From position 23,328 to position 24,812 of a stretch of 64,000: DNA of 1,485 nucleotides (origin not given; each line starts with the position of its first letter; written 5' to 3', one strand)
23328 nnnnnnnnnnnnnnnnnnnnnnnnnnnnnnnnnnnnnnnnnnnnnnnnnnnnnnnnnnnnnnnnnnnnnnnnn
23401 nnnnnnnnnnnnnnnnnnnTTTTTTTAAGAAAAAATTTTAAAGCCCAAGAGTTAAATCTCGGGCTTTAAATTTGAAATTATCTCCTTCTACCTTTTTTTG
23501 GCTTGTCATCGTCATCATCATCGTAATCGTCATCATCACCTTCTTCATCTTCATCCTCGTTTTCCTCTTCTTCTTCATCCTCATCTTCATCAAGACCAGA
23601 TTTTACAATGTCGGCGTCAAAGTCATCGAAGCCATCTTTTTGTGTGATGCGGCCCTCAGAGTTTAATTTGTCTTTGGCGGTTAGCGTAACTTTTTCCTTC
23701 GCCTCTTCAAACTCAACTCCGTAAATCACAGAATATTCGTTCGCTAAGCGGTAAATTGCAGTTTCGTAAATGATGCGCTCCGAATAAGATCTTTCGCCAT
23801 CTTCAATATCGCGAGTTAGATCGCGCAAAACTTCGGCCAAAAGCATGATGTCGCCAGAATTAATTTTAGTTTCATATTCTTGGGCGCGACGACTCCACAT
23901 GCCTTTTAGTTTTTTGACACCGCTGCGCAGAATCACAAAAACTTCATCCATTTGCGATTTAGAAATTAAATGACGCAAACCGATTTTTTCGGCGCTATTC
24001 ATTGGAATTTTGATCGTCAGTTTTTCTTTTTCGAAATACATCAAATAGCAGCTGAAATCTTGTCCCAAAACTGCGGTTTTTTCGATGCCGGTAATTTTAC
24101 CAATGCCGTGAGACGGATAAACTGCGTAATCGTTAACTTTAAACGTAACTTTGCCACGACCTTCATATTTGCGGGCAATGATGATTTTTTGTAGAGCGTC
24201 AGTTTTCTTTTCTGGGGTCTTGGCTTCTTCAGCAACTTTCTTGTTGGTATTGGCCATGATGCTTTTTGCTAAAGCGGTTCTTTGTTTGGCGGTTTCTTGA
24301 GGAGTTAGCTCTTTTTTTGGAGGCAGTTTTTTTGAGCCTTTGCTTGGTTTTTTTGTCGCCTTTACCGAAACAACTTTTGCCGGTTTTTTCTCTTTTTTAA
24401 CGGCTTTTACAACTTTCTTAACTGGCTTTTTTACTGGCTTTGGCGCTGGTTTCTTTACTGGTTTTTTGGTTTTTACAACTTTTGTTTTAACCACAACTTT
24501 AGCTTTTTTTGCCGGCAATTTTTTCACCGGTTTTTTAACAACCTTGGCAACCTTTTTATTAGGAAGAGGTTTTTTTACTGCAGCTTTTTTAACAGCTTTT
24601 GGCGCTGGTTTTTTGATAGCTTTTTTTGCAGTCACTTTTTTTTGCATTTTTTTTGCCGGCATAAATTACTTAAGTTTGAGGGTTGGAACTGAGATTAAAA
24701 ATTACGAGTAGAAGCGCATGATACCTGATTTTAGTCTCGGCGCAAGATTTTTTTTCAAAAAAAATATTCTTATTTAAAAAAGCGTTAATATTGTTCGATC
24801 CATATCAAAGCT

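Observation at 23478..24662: CarD/CdnL regulator with a histone-H1-like N-terminal domain and a poly-acidic tail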

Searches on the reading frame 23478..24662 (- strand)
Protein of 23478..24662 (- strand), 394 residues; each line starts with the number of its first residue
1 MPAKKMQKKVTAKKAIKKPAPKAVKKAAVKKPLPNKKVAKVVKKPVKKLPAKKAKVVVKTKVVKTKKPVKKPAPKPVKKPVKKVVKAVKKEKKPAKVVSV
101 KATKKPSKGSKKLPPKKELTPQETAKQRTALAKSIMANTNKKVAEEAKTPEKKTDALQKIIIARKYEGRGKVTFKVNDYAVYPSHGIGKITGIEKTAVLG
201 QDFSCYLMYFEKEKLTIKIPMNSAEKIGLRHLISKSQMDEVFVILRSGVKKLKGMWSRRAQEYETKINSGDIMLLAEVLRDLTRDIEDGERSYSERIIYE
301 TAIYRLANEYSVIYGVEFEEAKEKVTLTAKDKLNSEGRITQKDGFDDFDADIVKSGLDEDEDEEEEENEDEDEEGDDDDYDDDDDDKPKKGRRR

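Call 3: search_protein_families(library=pfam, proteins=[window:23478-24662:-], max_evalue=1)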
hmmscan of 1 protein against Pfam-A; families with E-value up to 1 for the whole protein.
window:23478-24662:- (394 aa): 2 families
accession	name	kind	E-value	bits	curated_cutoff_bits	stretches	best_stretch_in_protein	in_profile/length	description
PF21095.3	CarD_C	-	7.9e-20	71.1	23.1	1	240-325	1-86/87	CarD, C-terminal domain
PF02559.22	CarD_TRCF_RID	-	5.1e-13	49.3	23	1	174-232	1-56/57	CarD-like/TRCF RID domain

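Call 4: search_protein_families(library=ncbifam, proteins=[window:23478-24662:-], max_evalue=1)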
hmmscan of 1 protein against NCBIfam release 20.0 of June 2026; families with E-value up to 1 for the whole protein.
window:23478-24662:- (394 aa): 3 families
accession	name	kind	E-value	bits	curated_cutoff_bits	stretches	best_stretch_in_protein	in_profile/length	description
TIGR00580.2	mfd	equivalog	3.1e-05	22.6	800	1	8-227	135-362/907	transcription-repair coupling factor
NF008975.0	PRK12323.1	equivalog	0.17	10.5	875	1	7-153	386-536/709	DNA polymerase III subunit gamma/tau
NF005942.0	PRK07994.1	equivalog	0.22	10.4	613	1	11-159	382-526/655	DNA polymerase III subunit gamma/tau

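Call 6: find_homologous_proteins(query=window:23478-24662:-, max_evalue=0.001)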
Query window:23478-24662:- (394 aa): 2561 proteins with E <= 0.001 among 8000 candidates; the best 120 are listed.
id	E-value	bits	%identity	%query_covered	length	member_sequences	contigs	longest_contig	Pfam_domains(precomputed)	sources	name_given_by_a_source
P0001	6.8e-238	807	100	99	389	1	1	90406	PF21095.4,PF02559.23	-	-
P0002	1.8e-228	776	96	76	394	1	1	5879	PF21095.4,PF02559.23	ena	-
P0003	7.2e-228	774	95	100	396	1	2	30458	PF21095.4,PF02559.23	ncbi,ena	-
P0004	7.8e-227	770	95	100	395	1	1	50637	PF21095.4,PF02559.23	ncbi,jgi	jgi:CarD family transcriptional regulator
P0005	1.2e-226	770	95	100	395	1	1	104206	PF21095.4,PF02559.23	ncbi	-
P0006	4.1e-226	768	97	66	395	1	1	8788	PF21095.4,PF02559.23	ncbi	-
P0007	3.2e-225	765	97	66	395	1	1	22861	PF21095.4,PF02559.23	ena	-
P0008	3.7e-222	755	95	76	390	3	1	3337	PF21095.4,PF02559.23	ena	-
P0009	1.5e-195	667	87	72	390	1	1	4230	PF21095.4,PF02559.23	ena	-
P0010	4.7e-170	583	89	60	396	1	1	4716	PF21095.4,PF02559.23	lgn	-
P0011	4.0e-167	574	86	58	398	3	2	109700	PF21095.4,PF02559.23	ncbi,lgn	-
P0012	2.4e-162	558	86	67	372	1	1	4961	PF21095.4,PF02559.23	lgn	-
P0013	7.2e-158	543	86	58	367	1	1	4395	PF21095.4,PF02559.23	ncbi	-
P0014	4.8e-146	504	75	75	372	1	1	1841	PF21095.4,PF02559.23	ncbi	-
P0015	6.9e-143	494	66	87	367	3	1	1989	PF21095.4,PF02559.23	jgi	jgi:CarD family transcriptional regulator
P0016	9.5e-142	490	75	70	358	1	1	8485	PF21095.4,PF02559.23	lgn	-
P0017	2.0e-138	479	69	70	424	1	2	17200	PF21095.4,PF02559.23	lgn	-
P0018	1.5e-136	473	74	69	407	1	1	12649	PF21095.4,PF02559.23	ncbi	ncbi:MAG: CarD family transcriptional regulator [Pseudomonadota bacterium]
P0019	7.1e-135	468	79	58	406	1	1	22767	PF21095.4,PF02559.23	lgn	-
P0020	1.3e-134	467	84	57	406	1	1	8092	PF21095.4,PF02559.23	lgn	-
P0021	1.4e-134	467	84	57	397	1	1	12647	PF21095.4,PF02559.23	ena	-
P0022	3.0e-134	466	73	66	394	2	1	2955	PF21095.4,PF02559.23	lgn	-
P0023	4.2e-134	465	81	57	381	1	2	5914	PF21095.4,PF02559.23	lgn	-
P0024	1.4e-133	463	70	72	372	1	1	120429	PF21095.4,PF02559.23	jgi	jgi:CarD family transcriptional regulator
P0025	2.1e-133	463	65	86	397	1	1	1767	PF21095.4,PF02559.23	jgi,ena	jgi:CarD family transcriptional regulator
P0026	3.2e-133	462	81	58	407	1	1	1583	PF21095.4,PF02559.23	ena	-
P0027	9.1e-133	461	81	57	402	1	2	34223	PF21095.4,PF02559.23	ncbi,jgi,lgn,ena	jgi:CarD family transcriptional regulator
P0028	1.3e-132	460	80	58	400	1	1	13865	PF21095.4,PF02559.23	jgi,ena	jgi:CarD family transcriptional regulator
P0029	1.1e-131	457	-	-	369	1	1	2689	PF21095.4,PF02559.23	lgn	-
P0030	1.4e-130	454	-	-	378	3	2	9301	PF21095.4,PF02559.23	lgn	-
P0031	1.8e-130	453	66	82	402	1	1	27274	PF21095.4,PF02559.23,PF07382.17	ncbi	-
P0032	2.0e-130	453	73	65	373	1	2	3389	PF21095.4,PF02559.23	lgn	-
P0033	2.1e-130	453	73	65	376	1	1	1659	PF21095.4,PF02559.23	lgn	-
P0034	4.1e-130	452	80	58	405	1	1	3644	PF21095.4,PF02559.23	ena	-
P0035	6.9e-130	451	75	66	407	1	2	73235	PF21095.4,PF02559.23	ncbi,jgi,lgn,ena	jgi:CarD family transcriptional regulator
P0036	7.9e-130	451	80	58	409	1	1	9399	PF21095.4,PF02559.23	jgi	jgi:CarD family transcriptional regulator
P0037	8.4e-130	451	75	66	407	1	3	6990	PF21095.4,PF02559.23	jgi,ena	jgi:CarD family transcriptional regulator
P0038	9.1e-130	451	75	66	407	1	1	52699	PF21095.4,PF02559.23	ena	-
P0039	2.0e-129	450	77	61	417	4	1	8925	PF21095.4,PF02559.23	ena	-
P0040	2.0e-129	450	80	57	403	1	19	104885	PF21095.4,PF02559.23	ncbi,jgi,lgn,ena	jgi:CarD family transcriptional regulator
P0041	2.5e-129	449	69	71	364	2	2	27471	PF21095.4,PF02559.23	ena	-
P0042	3.1e-129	449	80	58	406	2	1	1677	PF21095.4,PF02559.23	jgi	-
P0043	4.7e-129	449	75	66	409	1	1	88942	PF21095.4,PF02559.23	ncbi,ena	-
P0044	8.8e-129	448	63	84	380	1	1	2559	PF21095.4,PF02559.23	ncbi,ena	-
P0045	9.7e-129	448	80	58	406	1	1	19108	PF21095.4,PF02559.23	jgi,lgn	-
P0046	1.2e-128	447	80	58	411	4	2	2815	PF21095.4,PF02559.23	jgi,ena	jgi:CarD family transcriptional regulator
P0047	1.8e-128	447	70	71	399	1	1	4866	PF21095.4,PF02559.23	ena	-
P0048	2.7e-128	446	80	57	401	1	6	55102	PF21095.4,PF02559.23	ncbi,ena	-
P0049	2.0e-127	443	69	74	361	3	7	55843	PF21095.4,PF02559.23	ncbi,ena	-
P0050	2.9e-127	443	-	-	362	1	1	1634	PF21095.4,PF02559.23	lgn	-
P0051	7.2e-127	441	70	65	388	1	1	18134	PF21095.4,PF02559.23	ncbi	-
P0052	8.0e-127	441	64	82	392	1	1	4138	PF21095.4,PF02559.23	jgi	-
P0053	8.4e-127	441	68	74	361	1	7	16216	PF21095.4,PF02559.23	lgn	-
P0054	2.2e-126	440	68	72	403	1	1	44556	PF21095.4,PF02559.23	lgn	-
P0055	3.0e-125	436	65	73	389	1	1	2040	PF21095.4,PF02559.23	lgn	-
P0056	4.5e-125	435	78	57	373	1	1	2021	PF21095.4,PF02559.23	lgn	-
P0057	1.8e-124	433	65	79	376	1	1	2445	PF21095.4,PF02559.23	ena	-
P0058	7.5e-124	431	68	82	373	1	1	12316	PF21095.4,PF02559.23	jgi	-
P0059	9.2e-124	431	74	57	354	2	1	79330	PF21095.4,PF02559.23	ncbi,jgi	jgi:CarD family transcriptional regulator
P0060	2.2e-123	430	81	57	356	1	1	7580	PF21095.4,PF02559.23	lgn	-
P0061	2.0e-122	427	60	87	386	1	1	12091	PF21095.4,PF02559.23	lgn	-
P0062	4.8e-122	425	76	54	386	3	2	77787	PF21095.4,PF02559.23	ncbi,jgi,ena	-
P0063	8.2e-122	425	66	67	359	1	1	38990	PF21095.4,PF02559.23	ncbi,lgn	-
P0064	1.0e-121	424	59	87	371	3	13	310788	PF21095.4,PF02559.23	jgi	jgi:CarD family transcriptional regulator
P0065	2.3e-121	423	-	-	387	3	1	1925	PF21095.4,PF02559.23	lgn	-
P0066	6.3e-121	422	57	89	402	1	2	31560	PF21095.4,PF02559.23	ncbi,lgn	-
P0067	1.5e-120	421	75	54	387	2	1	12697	PF21095.4,PF02559.23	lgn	-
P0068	1.6e-120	420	65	67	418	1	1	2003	PF21095.4,PF02559.23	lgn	-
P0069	3.9e-120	419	69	63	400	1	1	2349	PF21095.4,PF02559.23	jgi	jgi:CarD family transcriptional regulator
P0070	1.4e-119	417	73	69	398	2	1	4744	PF21095.4,PF02559.23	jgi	-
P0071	3.8e-119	416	68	72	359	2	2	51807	PF21095.4,PF02559.23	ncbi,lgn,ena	-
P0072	4.2e-119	416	77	51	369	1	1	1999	PF21095.4,PF02559.23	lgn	-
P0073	1.0e-118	415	-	-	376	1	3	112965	PF21095.4,PF02559.23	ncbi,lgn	-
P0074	1.2e-118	414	73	55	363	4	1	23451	PF21095.4,PF02559.23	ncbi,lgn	-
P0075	2.0e-118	414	74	58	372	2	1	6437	PF21095.4,PF02559.23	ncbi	-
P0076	2.7e-118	413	80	52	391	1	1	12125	PF21095.4,PF02559.23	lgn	-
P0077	5.3e-118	412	72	60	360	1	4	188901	PF21095.4,PF02559.23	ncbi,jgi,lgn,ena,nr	ncbi:MAG: hypothetical protein EBS06_00215 [Proteobacteria bacterium]|nr:hypothetical protein [Pseud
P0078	3.2e-117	410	76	54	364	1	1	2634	PF21095.4,PF02559.23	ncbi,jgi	jgi:CarD family transcriptional regulator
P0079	6.2e-116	405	79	56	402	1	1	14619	PF21095.4,PF02559.23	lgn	-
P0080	9.6e-116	405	67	62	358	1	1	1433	PF21095.4,PF02559.23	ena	-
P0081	1.0e-115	405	67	69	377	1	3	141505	PF21095.4,PF02559.23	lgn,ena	-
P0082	1.7e-115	404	78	56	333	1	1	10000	PF21095.4,PF02559.23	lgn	-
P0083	1.7e-115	404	61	69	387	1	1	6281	PF21095.4,PF02559.23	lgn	-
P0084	1.9e-115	404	73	58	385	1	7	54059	PF21095.4,PF02559.23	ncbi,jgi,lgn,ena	jgi:CarD family transcriptional regulator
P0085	3.0e-115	403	61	79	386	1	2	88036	PF21095.4,PF02559.23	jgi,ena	-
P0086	4.0e-115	403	71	56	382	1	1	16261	PF21095.4,PF02559.23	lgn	-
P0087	1.2e-114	401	73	58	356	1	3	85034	PF21095.4,PF02559.23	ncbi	-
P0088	1.4e-114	401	59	84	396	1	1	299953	PF21095.4,PF02559.23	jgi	-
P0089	2.0e-114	400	61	89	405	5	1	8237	PF21095.4,PF02559.23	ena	-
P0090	2.4e-114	400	78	53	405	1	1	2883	PF21095.4,PF02559.23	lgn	-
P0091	4.4e-114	399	76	54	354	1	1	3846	PF21095.4,PF02559.23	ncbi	-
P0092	4.9e-114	399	74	62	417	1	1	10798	PF21095.4,PF02559.23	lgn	-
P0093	6.0e-114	399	62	77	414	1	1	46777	PF21095.4,PF02559.23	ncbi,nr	ncbi:MAG: CarD family transcriptional regulator [Rickettsiales bacterium]|nr:CarD family transcripti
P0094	7.8e-114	398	63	72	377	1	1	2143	PF21095.4,PF02559.23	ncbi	-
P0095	1.1e-113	398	67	63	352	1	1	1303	PF21095.4,PF02559.23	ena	-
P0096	2.1e-113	397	-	-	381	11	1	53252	PF21095.4,PF02559.23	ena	-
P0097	2.2e-113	397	56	89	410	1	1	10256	PF21095.4,PF02559.23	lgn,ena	-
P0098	4.4e-113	396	70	61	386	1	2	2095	PF21095.4,PF02559.23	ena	-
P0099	4.8e-113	396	72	60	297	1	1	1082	PF21095.4,PF02559.23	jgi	jgi:CarD family transcriptional regulator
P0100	6.0e-113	396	65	73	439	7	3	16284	PF21095.4,PF02559.23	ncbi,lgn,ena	-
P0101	8.9e-113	395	54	89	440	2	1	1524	PF21095.4,PF02559.23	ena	-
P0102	1.1e-112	395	57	87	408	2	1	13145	PF21095.4,PF02559.23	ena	-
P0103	1.1e-112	395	65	63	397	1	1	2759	PF21095.4,PF02559.23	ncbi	-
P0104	1.2e-112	395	62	81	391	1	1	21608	PF21095.4,PF02559.23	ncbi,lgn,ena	-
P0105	3.8e-112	393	65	63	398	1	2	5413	PF21095.4,PF02559.23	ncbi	-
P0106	4.5e-112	393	65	63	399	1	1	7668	PF21095.4,PF02559.23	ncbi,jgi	jgi:CarD family transcriptional regulator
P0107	4.6e-112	393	57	87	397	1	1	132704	PF21095.4,PF02559.23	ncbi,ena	-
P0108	6.5e-112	392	78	54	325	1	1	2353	PF21095.4,PF02559.23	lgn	-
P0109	9.1e-112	392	64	82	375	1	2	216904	PF21095.4,PF02559.23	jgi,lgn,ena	-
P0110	1.1e-111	391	65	73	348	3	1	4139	PF21095.4,PF02559.23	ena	-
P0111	1.3e-111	391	74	58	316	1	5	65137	PF21095.4,PF02559.23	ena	-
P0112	1.6e-111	391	69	57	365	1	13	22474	PF21095.4,PF02559.23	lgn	-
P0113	1.7e-111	391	64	70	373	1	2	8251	PF21095.4,PF02559.23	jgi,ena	-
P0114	1.9e-111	391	69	57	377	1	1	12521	PF21095.4,PF02559.23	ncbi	-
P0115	2.1e-111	390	57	87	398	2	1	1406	PF21095.4,PF02559.23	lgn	-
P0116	4.7e-111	389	58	87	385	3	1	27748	PF21095.4,PF02559.23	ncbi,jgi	jgi:CarD family transcriptional regulator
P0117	6.8e-111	389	77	55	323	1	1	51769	PF21095.4,PF02559.23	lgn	-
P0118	1.1e-110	388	57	87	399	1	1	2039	PF21095.4,PF02559.23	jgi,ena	-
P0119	1.1e-110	388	67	61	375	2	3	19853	PF21095.4,PF02559.23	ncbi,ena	-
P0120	1.3e-110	388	57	87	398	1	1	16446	PF21095.4,PF02559.23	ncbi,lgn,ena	-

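Call 8: find_related_loci(query=window:23478-24662:-, collection=genome_contigs, flank=6000)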
Query window:23478-24662:- (394 aa) in genome_contigs; peptide patterns used: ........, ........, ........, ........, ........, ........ (x = any residue, [..] = any of these).
600 stretches matched a pattern (row limit reached: there are more); 5 encode a relative of the query (tblastn E <= 1e-3); 5 distinct loci.
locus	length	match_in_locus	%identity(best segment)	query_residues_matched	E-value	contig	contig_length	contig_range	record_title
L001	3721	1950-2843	94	97-394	4e-163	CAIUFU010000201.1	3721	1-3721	MAG: uncultured Alphaproteobacteria bacterium isolate KT6_bin-167 genome assembly, contig: bin-167:201/264, whole genome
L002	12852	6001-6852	69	59-351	5e-120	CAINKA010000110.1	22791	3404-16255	MAG: uncultured Alphaproteobacteria bacterium isolate LJ-5-9m_bin-1355 genome assembly, contig: bin-1355:110/168, whole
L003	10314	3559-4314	66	78-342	8e-106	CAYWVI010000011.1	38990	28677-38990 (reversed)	MAG TPA_asm: uncultured Rhizobium sp. isolate SRP285395_co1_350 genome assembly, contig: NODE_1372_length_38990_cov_7.31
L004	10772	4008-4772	64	82-349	1e-99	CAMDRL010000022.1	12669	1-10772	MAG: Rickettsia typhi isolate TrE-03may19-48 genome assembly, contig: TrE-03may19-C7096, whole genome shotgun sequence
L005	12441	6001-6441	27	169-315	1e-12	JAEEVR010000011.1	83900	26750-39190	MAG: Treponema sp. isolate Tb.RUG.459 NODE_781_length_83900_cov_2.997314, whole genome shotgun sequence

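Call 17: find_related_loci(query=A1, collection=genome_contigs, flank=4000)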
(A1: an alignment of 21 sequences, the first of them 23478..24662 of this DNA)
Query A1 (394 aa) in genome_contigs; peptide patterns used: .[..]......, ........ (x = any residue, [..] = any of these).
600 stretches matched a pattern (row limit reached: there are more); 593 encode a relative of the query (tblastn E <= 1e-3); the best 80 are kept; 80 distinct loci.
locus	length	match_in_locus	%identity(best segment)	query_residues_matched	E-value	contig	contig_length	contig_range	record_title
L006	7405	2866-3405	62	173-355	4e-72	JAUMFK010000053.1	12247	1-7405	MAG: Rickettsiales bacterium isolate G_RICK NODE_5939_length_12247_cov_1.923845, whole genome shotgun sequence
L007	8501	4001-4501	47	148-316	9e-45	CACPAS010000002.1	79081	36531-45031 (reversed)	MAG: uncultured OCS116 cluster bacterium isolate AH-326-K15 genome assembly, contig: AH-326-K15_NODE_2, whole genome sho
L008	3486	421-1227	36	6-325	2e-44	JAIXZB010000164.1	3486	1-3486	MAG: Rickettsiales bacterium isolate D8_MAG_00035 pond_D8_MAG_00035_000000000168, whole genome shotgun sequence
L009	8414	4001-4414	46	174-311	2e-43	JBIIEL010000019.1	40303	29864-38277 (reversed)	MAG: Rickettsiales bacterium isolate ME2000-09-26pf_3300044610_group1_bin83 Rohwer_bin1996_scaffold_54_c1, whole genome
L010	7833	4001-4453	46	171-321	5e-43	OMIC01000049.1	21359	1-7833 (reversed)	Hyphomicrobiaceae bacterium isolate AM_0226 genome assembly, contig: DGE0008AM2008_1_188427, whole genome shotgun sequen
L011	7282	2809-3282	46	168-325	5e-42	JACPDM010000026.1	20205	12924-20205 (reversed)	MAG: Micavibrio aeruginosavorus isolate NC_groundwater_309_Ag_B-0.1um_59_8 GD18-4_B1_scaffold_31192, whole genome shotgu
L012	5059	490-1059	39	133-325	3e-42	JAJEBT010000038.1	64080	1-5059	MAG: Alphaproteobacteria bacterium isolate jk18x9bins.50 k141_413150, whole genome shotgun sequence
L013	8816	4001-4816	35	69-345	9e-42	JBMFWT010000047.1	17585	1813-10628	MAG: Acidiphilium sp. isolate KM4364-25 NODE_47_length_17585_cov_5.342244, whole genome shotgun sequence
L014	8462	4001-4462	47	172-325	2e-41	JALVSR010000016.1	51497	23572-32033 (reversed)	MAG: Hyphomicrobiales bacterium isolate A3_metabat2_scaf2bin.364 A3_NODE_124_length_51497_cov_7.747479, whole genome sho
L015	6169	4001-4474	46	171-328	1e-41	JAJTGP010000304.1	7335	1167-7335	MAG: Hyphomonadaceae bacterium isolate 42896M_C36 k141_350277_flag_1_multi_13.9928_len_7335, whole genome shotgun sequen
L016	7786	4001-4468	43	170-325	5e-41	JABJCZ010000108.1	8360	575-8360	MAG: Alphaproteobacteria bacterium isolate SI073_bin67 k141_761360, whole genome shotgun sequence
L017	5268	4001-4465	45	171-325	3e-41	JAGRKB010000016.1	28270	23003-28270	MAG: Alphaproteobacteria bacterium isolate HKST-UBA28 2015-01-06_1_(paired)_contig_9582, whole genome shotgun sequence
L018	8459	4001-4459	46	174-326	4e-41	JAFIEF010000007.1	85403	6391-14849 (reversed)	MAG: Rhodobacteraceae bacterium isolate Super_Day2_Bin.16 NODE_120_length_85403_cov_33.086153, whole genome shotgun sequ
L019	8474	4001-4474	46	171-328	7e-41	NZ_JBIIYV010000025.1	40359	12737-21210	MAG: Aquidulcibacter sp. isolate ME2005-10-10_3300044625_group2_bin215 Rohwer_bin1874_scaffold_365_c1, whole genome shot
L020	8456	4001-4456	43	174-325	7e-41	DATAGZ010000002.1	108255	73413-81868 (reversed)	MAG TPA_asm: Dongiaceae bacterium isolate SMAG_U6842 k141_2014490, whole genome shotgun sequence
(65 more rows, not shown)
